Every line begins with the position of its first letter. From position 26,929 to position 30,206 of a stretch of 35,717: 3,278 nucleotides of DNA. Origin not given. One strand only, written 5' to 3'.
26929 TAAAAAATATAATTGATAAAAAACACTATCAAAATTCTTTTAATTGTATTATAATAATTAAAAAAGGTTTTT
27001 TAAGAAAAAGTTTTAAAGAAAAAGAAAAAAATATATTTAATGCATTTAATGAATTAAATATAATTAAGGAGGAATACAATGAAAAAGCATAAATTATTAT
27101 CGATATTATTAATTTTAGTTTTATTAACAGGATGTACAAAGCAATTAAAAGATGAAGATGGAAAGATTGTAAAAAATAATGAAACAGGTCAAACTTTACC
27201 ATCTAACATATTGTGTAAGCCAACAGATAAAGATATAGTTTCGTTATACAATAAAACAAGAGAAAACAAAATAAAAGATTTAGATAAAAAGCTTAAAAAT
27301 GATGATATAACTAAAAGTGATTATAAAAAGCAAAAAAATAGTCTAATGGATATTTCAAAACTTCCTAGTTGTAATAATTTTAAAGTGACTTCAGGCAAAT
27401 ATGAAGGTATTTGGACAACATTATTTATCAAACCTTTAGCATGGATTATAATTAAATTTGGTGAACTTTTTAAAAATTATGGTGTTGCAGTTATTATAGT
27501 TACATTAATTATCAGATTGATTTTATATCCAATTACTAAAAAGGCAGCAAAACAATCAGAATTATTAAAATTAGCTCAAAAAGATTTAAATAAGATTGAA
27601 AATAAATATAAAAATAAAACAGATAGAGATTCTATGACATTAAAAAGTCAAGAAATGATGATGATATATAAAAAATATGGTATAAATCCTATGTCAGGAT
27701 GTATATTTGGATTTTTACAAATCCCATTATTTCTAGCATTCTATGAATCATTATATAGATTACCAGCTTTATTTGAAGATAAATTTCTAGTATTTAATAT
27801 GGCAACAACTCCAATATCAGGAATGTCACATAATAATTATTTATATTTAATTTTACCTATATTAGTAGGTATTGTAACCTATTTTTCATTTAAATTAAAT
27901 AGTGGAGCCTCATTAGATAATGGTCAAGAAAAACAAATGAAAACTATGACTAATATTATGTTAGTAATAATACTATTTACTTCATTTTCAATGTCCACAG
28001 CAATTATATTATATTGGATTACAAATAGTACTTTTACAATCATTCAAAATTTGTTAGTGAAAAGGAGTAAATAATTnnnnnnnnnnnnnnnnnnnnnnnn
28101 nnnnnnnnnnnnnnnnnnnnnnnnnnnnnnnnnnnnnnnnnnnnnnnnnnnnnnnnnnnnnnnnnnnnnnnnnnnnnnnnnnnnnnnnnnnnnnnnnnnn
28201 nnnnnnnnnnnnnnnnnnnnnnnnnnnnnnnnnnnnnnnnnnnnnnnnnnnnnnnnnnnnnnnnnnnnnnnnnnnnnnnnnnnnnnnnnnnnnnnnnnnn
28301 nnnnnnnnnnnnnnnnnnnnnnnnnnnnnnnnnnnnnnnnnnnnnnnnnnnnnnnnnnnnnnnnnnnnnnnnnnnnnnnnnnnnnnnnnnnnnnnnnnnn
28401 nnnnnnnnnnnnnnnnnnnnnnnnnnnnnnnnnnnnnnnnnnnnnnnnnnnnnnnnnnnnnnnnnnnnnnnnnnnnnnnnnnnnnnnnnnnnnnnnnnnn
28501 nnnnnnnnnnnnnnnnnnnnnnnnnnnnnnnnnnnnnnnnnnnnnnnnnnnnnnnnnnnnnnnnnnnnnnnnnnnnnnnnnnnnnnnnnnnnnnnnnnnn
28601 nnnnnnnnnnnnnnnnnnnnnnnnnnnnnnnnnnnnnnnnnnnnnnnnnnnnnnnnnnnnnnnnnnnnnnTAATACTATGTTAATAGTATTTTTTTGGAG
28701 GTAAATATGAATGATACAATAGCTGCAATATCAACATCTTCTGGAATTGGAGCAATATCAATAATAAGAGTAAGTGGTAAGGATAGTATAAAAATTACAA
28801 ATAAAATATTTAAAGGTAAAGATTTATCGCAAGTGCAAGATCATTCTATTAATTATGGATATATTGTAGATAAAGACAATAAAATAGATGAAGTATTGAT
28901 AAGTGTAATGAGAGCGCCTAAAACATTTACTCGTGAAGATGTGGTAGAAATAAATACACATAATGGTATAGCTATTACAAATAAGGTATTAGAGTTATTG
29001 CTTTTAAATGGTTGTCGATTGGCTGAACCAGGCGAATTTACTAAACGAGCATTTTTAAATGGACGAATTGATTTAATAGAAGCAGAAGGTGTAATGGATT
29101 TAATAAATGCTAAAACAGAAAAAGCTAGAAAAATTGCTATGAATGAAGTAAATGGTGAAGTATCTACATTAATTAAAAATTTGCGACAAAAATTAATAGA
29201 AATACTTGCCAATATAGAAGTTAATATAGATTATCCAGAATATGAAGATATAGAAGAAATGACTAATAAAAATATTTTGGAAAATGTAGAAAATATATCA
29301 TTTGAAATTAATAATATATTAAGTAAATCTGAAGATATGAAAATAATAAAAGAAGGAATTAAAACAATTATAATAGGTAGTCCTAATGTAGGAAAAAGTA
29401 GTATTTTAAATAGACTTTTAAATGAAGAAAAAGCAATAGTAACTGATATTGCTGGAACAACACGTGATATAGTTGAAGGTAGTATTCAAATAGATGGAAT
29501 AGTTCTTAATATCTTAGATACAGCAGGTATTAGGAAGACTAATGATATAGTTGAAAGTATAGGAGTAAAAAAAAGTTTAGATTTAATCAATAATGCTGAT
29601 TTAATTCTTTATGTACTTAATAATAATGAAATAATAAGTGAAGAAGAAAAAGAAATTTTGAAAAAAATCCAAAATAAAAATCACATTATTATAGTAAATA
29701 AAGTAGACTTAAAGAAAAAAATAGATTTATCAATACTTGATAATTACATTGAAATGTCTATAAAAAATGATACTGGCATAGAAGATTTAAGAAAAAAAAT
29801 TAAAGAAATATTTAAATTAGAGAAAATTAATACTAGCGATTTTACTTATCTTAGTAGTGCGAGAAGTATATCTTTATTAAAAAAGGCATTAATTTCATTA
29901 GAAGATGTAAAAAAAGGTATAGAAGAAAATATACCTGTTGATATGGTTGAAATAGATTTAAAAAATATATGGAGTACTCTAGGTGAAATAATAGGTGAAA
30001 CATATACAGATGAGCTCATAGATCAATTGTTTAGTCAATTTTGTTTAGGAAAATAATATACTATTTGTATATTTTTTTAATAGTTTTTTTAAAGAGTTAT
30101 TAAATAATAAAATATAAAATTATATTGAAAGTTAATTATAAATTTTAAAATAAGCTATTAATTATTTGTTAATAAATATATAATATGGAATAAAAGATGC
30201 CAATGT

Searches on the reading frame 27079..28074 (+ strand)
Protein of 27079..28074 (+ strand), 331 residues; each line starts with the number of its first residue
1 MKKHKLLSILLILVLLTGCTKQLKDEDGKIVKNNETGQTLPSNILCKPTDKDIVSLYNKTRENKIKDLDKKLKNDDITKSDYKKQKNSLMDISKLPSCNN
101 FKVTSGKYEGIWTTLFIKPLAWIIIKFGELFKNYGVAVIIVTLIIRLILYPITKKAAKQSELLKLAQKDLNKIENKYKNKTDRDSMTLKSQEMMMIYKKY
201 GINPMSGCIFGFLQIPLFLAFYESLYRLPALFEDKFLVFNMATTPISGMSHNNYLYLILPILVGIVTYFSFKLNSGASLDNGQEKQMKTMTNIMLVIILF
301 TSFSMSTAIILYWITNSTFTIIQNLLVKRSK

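Call 8: search_protein_families(library=ncbifam, proteins=[window:27079-28074:+])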
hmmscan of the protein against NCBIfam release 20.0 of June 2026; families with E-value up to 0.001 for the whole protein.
window:27079-28074:+ (331 aa): 22 families
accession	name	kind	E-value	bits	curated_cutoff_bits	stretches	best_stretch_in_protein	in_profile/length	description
TIGR03592.1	yidC_oxa1_cterm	subfamily_domain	1.2e-44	152.6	84.3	1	133-329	1-191/191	membrane protein insertase YidC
NF002803.0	PRK02944.1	equivalog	2.3e-43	148.5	377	1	105-329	29-242/255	YidC family membrane integrase SpoIIIJ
NF002357.0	PRK01318.2-4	equivalog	5.5e-33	114.5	479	1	112-329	313-514/532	membrane protein insertase YidC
NF002351.0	PRK01318.1-1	equivalog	2.5e-31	109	740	1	112-329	331-532/545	membrane protein insertase YidC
NF002353.0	PRK01318.1-4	equivalog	6.5e-31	107.6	365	2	112-226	355-464/596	membrane protein insertase YidC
NF002352.0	PRK01318.1-3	equivalog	4e-30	105.4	447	1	112-330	350-551/562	membrane protein insertase YidC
NF002687.0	PRK02463.1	equivalog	1.5e-25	89.7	425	1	95-327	21-247/307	membrane protein insertase YidC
NF002355.0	PRK01318.2-2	equivalog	3.3e-25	88.6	891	1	120-330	383-596/602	membrane protein insertase YidC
NF002354.0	PRK01318.2-1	equivalog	4.5e-25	88.1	1094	1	114-328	333-531/548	membrane protein insertase YidC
NF002350.0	PRK01315.1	equivalog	2.2e-21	76.4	282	1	134-225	42-128/329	membrane protein insertase YidC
NF002359.0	PRK01318.2-6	equivalog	2e-20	72.6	600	1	130-329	376-579/624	membrane protein insertase YidC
NF002358.0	PRK01318.2-5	equivalog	5.4e-20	71.7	605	1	114-328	321-536/545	membrane protein insertase YidC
NF002567.0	PRK02201.1-2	equivalog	2.2e-19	69.6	452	1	62-328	352-633/651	membrane protein insertase YidC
NF002356.0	PRK01318.2-3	equivalog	3.6e-19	68.6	460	1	129-329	368-573/627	membrane protein insertase YidC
NF002734.0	PRK02654.1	equivalog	1.1e-18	67.3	324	1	127-226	20-117/384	membrane protein insertase YidC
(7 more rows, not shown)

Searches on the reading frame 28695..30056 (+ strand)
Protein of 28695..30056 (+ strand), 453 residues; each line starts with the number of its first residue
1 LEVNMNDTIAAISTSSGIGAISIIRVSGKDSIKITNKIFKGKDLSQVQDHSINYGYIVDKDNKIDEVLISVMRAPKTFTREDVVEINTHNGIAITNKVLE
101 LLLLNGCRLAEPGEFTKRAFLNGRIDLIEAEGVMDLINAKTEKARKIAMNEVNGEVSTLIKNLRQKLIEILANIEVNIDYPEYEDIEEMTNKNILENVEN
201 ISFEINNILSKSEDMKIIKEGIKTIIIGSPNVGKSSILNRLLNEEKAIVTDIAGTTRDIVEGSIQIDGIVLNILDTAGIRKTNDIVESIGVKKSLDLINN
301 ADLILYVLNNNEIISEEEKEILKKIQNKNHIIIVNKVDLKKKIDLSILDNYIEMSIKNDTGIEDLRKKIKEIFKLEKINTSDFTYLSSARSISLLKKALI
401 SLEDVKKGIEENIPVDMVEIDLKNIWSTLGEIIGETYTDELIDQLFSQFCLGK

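Call 8: search_protein_families(library=ncbifam, proteins=[window:28695-30056:+])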
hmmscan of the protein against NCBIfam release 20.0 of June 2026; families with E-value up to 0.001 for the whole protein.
window:28695-30056:+ (453 aa): 17 families
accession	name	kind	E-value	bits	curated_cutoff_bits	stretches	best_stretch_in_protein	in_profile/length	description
TIGR00450.1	mnmE_trmE_thdF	equivalog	3.8e-121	405.3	252.6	1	17-453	5-446/446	tRNA uridine-5-carboxymethylaminomethyl(34) synthesis GTPase MnmE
NF003661.0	PRK05291.1-3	equivalog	4.5e-117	392.1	380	1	5-453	2-448/448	tRNA uridine-5-carboxymethylaminomethyl(34) synthesis GTPase MnmE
TIGR03594.1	GTPase_EngA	equivalog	4.5e-32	111.6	306.7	1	200-344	155-304/432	ribosome biogenesis GTPase Der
TIGR00231.1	small_GTP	domain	5.6e-24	84.8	42.5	1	221-369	3-162/164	GTP-binding protein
TIGR03918.1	GTP_HydF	equivalog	8.9e-24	84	325.55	1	225-377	11-171/392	[FeFe] hydrogenase H-cluster maturation GTPase HydF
NF002828.0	PRK03003.1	equivalog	1.6e-22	79.7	631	1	209-356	200-353/477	ribosome biogenesis GTPase Der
NF000908.1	PRK00089.1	equivalog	2.4e-21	76.3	237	1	225-373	7-167/291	GTPase Era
NF007071.0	PRK09518.1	equivalog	5.1e-21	74.9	953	1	209-356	432-584/706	bifunctional cytidylate kinase/GTPase Der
TIGR00436.1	era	equivalog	1.6e-14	53.9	116.25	1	225-358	4-138/270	GTPase Era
TIGR03596.1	GTPase_YlqF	equivalog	3e-13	49.8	208.2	1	195-281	88-175/276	ribosome biogenesis GTPase YlqF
TIGR00437.1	feoB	equivalog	1.4e-09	37.2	315.65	1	228-376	1-153/594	ferrous iron transport protein B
TIGR03597.1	GTPase_YqeH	equivalog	2.9e-07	30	297.4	1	190-296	127-232/361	ribosome biogenesis GTPase YqeH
NF008956.1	PRK12299.1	equivalog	9.1e-06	24.9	300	1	226-371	163-323/327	GTPase ObgE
TIGR00157.1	TIGR00157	equivalog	4.1e-05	23.2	100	1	185-257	81-158/247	ribosome small subunit-dependent GTPase A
TIGR02729.1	Obg_CgtA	equivalog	9.1e-05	21.6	280.25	1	226-359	162-314/329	Obg family GTPase CgtA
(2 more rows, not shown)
